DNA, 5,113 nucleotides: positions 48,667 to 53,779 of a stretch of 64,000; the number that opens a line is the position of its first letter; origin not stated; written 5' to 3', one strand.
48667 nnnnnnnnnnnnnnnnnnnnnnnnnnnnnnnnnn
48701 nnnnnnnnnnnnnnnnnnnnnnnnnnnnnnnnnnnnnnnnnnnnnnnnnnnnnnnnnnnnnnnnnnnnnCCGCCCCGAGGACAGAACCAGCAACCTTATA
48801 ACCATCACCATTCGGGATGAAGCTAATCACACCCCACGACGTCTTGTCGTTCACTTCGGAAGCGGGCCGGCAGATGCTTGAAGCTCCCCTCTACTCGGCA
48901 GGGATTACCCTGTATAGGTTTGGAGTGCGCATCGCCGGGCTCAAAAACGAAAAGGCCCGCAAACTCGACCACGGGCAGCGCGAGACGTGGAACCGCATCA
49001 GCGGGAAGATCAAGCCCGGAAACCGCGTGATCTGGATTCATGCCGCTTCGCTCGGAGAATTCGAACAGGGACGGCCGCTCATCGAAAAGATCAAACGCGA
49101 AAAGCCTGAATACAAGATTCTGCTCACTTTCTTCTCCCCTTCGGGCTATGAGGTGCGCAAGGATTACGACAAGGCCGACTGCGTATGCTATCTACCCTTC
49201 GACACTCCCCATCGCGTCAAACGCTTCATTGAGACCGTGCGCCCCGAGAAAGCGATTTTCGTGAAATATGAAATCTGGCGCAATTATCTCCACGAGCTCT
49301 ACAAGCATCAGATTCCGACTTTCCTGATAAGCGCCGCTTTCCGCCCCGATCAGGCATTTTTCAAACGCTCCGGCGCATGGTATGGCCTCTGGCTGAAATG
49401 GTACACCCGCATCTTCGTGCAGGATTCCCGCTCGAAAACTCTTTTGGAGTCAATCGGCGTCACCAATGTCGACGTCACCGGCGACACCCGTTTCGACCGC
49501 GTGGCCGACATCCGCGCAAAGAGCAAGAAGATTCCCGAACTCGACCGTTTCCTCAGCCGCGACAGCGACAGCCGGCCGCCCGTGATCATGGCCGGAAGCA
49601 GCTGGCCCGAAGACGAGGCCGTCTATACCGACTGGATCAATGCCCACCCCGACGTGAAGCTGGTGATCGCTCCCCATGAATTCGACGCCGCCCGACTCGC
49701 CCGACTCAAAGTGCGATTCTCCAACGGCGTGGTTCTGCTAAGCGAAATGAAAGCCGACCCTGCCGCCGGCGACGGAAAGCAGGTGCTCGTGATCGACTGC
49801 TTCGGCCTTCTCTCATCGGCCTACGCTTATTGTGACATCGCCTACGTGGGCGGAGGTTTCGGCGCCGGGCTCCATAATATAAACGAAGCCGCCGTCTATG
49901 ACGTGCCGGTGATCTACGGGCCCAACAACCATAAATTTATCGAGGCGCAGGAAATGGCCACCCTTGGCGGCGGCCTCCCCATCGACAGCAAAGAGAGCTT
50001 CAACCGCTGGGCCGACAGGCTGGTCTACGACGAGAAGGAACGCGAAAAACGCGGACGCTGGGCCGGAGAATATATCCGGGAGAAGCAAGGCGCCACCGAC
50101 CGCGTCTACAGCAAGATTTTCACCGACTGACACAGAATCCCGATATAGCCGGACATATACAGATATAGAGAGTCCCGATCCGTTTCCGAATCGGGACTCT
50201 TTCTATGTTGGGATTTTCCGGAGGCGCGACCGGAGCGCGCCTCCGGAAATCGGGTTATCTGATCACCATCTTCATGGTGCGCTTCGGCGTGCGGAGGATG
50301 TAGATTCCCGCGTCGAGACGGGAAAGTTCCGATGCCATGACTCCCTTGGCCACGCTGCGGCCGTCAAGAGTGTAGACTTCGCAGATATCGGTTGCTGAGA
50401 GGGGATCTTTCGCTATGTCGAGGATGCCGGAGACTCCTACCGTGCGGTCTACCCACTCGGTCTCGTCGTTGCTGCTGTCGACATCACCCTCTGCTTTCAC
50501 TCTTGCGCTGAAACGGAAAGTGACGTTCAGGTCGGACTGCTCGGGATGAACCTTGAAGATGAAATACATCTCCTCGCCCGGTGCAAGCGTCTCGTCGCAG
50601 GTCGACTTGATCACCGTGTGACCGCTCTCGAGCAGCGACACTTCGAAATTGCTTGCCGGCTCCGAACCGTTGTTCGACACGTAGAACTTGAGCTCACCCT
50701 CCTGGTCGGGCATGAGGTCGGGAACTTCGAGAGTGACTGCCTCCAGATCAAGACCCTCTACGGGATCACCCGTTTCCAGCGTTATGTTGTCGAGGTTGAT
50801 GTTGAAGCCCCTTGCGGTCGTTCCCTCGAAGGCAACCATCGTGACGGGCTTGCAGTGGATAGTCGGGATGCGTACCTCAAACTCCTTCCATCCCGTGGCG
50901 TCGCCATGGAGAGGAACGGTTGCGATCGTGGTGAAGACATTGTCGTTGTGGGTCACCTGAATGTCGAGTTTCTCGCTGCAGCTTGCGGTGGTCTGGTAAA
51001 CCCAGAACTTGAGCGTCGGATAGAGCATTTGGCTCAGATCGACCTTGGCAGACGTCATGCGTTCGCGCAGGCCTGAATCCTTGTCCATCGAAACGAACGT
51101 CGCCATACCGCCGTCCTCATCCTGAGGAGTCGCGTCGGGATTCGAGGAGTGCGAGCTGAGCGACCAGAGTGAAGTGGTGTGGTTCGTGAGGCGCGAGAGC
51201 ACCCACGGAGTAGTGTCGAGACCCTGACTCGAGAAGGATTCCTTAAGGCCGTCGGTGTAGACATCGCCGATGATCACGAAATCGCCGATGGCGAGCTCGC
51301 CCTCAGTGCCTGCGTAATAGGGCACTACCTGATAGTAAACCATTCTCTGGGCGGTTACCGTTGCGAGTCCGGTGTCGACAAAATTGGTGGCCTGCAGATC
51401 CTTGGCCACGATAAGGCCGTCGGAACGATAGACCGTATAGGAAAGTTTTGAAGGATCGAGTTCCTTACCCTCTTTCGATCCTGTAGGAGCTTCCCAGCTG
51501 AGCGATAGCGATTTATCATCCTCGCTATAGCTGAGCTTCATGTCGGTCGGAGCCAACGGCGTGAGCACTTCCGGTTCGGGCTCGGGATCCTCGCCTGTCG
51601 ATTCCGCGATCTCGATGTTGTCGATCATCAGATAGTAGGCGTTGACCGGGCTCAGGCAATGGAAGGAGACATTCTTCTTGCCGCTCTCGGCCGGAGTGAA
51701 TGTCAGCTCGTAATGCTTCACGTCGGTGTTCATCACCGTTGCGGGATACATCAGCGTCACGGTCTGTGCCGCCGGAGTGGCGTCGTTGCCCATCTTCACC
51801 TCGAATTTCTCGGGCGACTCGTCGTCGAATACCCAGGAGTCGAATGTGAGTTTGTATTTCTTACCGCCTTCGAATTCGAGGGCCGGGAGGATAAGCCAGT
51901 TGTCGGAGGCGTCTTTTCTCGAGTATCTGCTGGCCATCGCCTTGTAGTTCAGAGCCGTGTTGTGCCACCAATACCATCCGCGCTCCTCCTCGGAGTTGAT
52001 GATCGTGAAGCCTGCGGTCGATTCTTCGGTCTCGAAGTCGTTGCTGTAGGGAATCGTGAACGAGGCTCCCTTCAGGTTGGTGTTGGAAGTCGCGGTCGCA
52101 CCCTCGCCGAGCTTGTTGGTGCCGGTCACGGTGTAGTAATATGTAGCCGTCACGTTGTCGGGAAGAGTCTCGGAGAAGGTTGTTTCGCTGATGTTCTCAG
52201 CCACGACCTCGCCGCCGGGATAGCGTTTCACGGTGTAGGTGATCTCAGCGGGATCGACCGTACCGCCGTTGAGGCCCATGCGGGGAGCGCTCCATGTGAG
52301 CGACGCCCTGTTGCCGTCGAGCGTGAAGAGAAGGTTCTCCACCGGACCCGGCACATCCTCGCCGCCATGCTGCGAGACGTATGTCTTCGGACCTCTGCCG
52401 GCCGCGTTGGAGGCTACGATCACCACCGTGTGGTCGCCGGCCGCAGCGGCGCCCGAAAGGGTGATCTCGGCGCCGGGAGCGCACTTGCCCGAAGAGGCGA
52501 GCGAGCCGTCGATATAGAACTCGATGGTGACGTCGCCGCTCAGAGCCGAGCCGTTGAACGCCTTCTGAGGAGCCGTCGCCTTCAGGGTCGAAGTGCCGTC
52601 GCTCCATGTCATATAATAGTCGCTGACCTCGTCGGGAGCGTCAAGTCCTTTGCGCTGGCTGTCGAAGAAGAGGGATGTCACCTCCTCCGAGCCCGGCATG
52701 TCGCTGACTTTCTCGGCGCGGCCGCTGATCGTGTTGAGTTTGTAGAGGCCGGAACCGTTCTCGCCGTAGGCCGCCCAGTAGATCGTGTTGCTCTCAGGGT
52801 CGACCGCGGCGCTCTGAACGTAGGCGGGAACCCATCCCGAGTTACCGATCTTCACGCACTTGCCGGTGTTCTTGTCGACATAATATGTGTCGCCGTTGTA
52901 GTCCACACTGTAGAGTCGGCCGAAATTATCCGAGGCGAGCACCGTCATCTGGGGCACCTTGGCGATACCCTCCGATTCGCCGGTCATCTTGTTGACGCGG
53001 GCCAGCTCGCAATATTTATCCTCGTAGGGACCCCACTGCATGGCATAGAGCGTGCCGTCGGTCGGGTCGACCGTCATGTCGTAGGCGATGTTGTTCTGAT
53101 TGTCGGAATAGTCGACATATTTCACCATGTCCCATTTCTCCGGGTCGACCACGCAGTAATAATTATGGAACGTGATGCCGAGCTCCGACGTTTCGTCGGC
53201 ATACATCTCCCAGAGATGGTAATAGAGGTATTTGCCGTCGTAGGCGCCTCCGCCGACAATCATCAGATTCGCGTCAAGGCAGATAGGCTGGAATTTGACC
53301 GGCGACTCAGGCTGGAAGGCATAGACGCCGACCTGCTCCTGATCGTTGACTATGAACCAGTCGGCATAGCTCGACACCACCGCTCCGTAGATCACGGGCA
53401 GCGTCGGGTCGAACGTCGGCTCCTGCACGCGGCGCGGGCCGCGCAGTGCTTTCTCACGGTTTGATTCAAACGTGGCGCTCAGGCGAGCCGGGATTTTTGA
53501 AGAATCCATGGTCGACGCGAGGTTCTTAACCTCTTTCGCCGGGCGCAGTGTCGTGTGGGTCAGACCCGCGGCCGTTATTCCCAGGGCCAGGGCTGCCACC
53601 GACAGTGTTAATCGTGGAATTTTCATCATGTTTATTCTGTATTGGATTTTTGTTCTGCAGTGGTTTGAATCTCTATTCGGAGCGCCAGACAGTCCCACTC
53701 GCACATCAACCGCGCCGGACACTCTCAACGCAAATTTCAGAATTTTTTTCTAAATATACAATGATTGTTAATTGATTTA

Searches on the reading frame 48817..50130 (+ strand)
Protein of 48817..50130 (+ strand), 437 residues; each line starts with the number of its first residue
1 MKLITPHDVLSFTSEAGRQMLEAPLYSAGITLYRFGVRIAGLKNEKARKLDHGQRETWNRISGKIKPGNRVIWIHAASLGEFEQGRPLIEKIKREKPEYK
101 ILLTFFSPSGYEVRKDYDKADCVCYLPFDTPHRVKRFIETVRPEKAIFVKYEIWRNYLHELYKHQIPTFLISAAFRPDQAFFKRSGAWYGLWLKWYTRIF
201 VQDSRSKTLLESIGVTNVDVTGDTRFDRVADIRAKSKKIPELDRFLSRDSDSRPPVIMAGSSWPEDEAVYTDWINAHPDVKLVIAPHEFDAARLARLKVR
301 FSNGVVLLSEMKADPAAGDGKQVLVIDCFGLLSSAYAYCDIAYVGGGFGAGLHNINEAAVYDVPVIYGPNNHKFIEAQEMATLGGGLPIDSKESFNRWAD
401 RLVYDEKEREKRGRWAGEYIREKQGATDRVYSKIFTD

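Call 47: search_protein_families(library=pfam, proteins=[window:48817-50130:+], max_evalue=0.001)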
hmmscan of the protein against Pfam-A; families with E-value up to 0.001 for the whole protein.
window:48817-50130:+ (437 aa): 1 family
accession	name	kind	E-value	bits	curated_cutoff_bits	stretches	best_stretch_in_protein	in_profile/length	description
PF04413.22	Glycos_transf_N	-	1.4e-47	162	23.9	1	66-228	13-179/179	3-Deoxy-D-manno-octulosonic-acid transferase (kdotransferase)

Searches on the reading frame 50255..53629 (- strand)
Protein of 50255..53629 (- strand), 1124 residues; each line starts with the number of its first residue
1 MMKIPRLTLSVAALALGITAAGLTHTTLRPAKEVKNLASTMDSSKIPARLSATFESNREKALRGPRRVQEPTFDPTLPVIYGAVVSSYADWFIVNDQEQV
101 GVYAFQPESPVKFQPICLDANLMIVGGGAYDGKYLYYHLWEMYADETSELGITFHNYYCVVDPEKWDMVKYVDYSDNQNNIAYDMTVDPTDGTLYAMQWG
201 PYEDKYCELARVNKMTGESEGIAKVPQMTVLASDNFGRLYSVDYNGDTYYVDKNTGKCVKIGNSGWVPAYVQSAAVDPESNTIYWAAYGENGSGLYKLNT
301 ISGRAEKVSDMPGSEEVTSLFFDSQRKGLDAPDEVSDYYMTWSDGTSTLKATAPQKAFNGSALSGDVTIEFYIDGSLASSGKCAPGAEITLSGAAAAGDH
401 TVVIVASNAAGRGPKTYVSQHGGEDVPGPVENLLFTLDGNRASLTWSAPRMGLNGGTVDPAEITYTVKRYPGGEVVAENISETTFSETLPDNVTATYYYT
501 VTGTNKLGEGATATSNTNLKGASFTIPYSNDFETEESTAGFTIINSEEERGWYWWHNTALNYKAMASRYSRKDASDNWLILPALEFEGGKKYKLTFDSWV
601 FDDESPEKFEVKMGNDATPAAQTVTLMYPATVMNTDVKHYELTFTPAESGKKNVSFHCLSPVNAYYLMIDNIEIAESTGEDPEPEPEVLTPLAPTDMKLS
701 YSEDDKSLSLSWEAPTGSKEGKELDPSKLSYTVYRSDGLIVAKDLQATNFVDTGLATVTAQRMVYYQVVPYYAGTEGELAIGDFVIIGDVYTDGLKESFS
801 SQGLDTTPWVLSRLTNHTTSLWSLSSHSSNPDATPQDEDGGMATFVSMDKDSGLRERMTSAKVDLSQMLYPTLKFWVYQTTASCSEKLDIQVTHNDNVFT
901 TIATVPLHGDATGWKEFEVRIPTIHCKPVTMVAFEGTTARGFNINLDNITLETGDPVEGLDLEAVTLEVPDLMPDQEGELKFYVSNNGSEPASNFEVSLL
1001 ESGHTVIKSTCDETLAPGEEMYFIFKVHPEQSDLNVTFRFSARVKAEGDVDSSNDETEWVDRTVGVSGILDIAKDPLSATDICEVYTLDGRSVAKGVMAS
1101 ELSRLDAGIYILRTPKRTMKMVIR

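Call 47: search_protein_families(library=pfam, proteins=[window:50255-53629:-], max_evalue=0.001)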
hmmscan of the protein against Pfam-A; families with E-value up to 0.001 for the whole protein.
window:50255-53629:- (1124 aa): 5 families
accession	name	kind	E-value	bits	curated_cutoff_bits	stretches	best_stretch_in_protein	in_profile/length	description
PF07705.17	CARDB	-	3.6e-07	30.8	22.7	1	962-1055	4-94/101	CARDB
PF02018.23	CBM_4_9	-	1.7e-06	28.9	25.9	0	571-656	44-127/136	Carbohydrate binding domain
PF00629.30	MAM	-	3.8e-06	27.3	26.4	1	819-954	18-155/158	MAM domain, meprin/A5/mu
PF00041.27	fn3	-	1.3e-05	25.8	25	0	429-510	2-75/84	Fibronectin type III domain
PF14339.12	DUF4394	-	0.00078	19.3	29.6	0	237-320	141-229/230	Domain of unknown function (DUF4394)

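Call 79: search_protein_families(library=ncbifam, proteins=[window:50255-53629:-], max_evalue=0.001)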
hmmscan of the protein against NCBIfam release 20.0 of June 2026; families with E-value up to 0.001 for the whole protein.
window:50255-53629:- (1124 aa): 1 family
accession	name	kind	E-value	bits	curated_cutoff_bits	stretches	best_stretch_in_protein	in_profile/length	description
NF038128.1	choice_anch_J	domain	3.5e-20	72.8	30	2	528-674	2-162/162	choice-of-anchor J domain-containing protein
